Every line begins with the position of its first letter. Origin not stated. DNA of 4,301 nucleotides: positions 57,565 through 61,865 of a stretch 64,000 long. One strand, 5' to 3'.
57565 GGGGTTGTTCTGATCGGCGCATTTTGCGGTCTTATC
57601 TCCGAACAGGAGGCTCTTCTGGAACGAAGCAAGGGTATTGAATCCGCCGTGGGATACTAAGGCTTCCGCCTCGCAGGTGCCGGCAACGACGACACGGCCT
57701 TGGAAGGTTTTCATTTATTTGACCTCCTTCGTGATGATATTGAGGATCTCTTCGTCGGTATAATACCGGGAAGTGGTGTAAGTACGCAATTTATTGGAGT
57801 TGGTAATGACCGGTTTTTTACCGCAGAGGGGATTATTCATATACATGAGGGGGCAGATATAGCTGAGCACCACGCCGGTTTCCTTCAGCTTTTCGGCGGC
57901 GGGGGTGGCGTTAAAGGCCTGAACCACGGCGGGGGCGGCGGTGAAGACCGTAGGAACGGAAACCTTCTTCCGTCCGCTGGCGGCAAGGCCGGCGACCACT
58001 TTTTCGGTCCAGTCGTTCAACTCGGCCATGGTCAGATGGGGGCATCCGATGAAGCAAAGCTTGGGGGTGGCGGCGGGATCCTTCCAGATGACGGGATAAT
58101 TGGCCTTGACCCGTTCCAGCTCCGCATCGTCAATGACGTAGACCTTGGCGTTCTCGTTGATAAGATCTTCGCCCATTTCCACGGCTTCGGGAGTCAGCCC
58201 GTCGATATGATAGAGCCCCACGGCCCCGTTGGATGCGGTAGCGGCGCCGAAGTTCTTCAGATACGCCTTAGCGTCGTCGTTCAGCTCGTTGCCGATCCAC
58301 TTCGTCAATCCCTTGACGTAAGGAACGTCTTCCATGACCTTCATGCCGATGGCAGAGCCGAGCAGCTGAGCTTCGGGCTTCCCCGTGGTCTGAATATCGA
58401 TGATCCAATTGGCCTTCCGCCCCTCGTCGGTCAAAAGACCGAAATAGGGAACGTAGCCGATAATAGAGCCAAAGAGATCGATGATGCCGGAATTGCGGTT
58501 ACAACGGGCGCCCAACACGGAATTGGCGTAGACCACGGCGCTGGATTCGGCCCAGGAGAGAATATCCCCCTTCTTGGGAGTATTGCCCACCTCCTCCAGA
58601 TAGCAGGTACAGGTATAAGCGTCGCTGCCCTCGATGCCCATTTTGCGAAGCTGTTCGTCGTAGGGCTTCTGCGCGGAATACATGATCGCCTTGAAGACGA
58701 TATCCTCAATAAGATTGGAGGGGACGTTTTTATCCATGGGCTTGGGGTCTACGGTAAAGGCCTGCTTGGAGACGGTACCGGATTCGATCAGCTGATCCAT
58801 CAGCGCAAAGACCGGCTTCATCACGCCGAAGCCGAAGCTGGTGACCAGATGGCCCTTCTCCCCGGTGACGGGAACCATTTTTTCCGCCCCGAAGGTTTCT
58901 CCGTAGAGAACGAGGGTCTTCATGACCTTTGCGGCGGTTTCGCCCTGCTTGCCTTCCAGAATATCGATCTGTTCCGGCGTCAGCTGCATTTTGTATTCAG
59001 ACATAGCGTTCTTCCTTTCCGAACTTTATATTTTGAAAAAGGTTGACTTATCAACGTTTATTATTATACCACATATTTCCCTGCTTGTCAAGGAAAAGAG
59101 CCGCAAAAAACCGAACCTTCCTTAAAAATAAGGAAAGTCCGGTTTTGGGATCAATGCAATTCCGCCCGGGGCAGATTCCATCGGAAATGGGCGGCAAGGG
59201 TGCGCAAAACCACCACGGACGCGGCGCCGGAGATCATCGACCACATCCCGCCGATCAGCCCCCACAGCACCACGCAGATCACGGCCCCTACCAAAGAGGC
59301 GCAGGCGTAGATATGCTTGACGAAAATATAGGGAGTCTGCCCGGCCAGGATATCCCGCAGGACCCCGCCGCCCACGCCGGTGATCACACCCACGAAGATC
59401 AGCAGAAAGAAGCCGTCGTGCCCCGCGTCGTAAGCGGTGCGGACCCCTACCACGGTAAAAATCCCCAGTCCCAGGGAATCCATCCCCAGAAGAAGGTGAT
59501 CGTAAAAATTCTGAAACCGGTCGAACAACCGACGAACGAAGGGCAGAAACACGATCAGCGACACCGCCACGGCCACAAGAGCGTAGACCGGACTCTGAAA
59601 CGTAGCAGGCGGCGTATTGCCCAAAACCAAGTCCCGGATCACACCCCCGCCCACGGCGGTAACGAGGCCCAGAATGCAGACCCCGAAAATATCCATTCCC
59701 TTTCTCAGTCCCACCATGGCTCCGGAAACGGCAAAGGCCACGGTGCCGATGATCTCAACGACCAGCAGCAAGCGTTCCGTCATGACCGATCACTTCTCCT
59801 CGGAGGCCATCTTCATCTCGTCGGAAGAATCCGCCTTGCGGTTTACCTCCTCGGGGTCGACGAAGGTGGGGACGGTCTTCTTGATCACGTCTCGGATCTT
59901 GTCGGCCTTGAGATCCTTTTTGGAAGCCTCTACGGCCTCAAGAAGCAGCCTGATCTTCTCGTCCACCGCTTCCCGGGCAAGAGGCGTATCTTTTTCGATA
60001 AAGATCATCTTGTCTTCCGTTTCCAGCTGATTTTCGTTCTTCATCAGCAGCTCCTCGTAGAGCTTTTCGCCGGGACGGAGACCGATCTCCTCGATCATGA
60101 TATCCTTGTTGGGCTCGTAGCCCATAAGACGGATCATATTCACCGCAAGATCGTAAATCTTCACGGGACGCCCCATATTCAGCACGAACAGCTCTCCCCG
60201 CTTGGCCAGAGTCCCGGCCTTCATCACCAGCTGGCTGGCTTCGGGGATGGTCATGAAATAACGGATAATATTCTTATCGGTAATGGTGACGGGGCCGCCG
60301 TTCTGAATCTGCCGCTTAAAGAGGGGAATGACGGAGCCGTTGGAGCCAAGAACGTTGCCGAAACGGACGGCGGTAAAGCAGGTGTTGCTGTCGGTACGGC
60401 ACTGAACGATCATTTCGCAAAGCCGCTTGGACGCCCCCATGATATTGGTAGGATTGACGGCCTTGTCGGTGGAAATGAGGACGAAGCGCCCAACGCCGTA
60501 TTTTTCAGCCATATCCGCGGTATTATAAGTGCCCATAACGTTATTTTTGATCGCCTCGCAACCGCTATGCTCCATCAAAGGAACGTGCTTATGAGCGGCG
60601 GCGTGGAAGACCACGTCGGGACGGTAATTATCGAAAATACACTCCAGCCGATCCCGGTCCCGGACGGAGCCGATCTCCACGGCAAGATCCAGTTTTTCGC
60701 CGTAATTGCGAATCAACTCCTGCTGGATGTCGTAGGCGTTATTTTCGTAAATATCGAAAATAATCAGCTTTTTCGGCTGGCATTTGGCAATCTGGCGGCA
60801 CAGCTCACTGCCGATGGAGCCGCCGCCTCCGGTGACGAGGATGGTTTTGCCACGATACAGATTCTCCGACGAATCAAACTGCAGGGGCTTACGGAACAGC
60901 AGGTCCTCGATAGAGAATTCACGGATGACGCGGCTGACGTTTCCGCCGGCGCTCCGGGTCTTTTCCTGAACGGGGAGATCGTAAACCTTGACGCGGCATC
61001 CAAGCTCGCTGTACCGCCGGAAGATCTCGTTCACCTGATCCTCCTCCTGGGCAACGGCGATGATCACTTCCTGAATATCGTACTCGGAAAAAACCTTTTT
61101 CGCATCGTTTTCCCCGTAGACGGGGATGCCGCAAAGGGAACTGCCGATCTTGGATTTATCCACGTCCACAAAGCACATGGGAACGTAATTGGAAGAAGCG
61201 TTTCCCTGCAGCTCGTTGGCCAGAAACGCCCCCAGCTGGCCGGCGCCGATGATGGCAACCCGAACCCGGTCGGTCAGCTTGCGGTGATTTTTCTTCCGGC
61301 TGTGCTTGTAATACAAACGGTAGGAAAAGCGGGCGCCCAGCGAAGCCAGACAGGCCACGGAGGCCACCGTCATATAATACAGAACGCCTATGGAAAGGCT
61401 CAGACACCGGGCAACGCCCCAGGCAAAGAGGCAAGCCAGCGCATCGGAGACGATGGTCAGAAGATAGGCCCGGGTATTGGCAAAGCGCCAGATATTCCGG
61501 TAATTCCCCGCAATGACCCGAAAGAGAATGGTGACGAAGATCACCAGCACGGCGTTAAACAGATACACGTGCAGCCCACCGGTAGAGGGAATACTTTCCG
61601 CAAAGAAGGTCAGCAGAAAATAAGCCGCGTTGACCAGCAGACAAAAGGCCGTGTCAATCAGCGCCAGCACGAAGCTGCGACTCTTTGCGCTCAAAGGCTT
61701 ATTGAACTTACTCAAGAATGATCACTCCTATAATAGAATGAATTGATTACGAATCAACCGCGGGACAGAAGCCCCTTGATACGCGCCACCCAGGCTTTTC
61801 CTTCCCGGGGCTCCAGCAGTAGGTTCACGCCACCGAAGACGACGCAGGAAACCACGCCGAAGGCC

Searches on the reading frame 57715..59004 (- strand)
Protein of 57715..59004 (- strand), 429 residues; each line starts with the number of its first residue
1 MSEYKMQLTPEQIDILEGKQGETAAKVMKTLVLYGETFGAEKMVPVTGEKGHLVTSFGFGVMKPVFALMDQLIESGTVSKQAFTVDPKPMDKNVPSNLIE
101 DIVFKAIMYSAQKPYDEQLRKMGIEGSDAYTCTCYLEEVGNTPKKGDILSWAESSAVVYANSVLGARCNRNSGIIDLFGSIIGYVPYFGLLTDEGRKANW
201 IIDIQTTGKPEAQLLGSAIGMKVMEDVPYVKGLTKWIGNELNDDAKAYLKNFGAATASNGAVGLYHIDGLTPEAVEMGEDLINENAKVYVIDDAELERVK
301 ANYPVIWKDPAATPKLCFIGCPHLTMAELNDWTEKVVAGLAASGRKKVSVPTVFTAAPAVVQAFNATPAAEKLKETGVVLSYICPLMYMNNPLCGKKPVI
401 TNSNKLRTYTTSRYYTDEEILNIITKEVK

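Call 18: search_protein_families(library=pfam, proteins=[window:57715-59004:-], max_evalue=0.001)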
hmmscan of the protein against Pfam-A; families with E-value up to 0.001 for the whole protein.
window:57715-59004:- (429 aa): 1 family
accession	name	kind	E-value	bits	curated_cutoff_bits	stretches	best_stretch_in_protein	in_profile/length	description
PF04412.18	AcnX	-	4.8e-94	315.8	31.5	1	6-415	1-387/400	Aconitase X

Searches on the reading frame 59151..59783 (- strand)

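Call 18: search_protein_families(library=pfam, proteins=[window:59151-59783:-], max_evalue=0.001)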
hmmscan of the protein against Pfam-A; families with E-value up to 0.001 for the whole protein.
window:59151-59783:- (210 aa): 1 family
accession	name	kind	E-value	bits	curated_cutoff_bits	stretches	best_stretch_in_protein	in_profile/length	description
PF03458.18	Gly_transporter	-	2.6e-47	159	23.5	2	8-80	2-75/78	Glycine transporter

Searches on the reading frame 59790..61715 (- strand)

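Call 18: search_protein_families(library=pfam, proteins=[window:59790-61715:-], max_evalue=0.001)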
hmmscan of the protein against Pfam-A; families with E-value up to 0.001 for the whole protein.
window:59790-61715:- (641 aa): 8 families
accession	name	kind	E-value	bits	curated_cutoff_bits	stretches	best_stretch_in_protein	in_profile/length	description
PF02719.21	Polysacc_synt_2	-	5.7e-121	403.7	20.2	1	292-573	1-290/293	Polysaccharide biosynthesis protein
PF01370.27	Epimerase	-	1.2e-23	84.3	20.9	1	292-495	1-219/240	NAD dependent epimerase/dehydratase family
PF16363.11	GDP_Man_Dehyd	-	1.7e-14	54.4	27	1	293-417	1-130/332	GDP-mannose 4,6 dehydratase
PF04321.23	RmlD_sub_bind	-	1.2e-12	47.9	27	1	291-461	2-157/287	RmlD substrate binding domain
PF01073.25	3Beta_HSD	-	1.4e-10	41.1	22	1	293-422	1-122/280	3-beta hydroxysteroid dehydrogenase/isomerase family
PF13727.12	CoA_binding_3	-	2.4e-07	31.4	25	1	76-242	9-171/175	CoA-binding domain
PF07993.18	NAD_binding_4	-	4.1e-05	23.3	20.1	0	367-424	90-144/258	Male sterility protein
PF02629.25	CoA_binding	-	0.00034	21.8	22.3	0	151-224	4-74/97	CoA binding domain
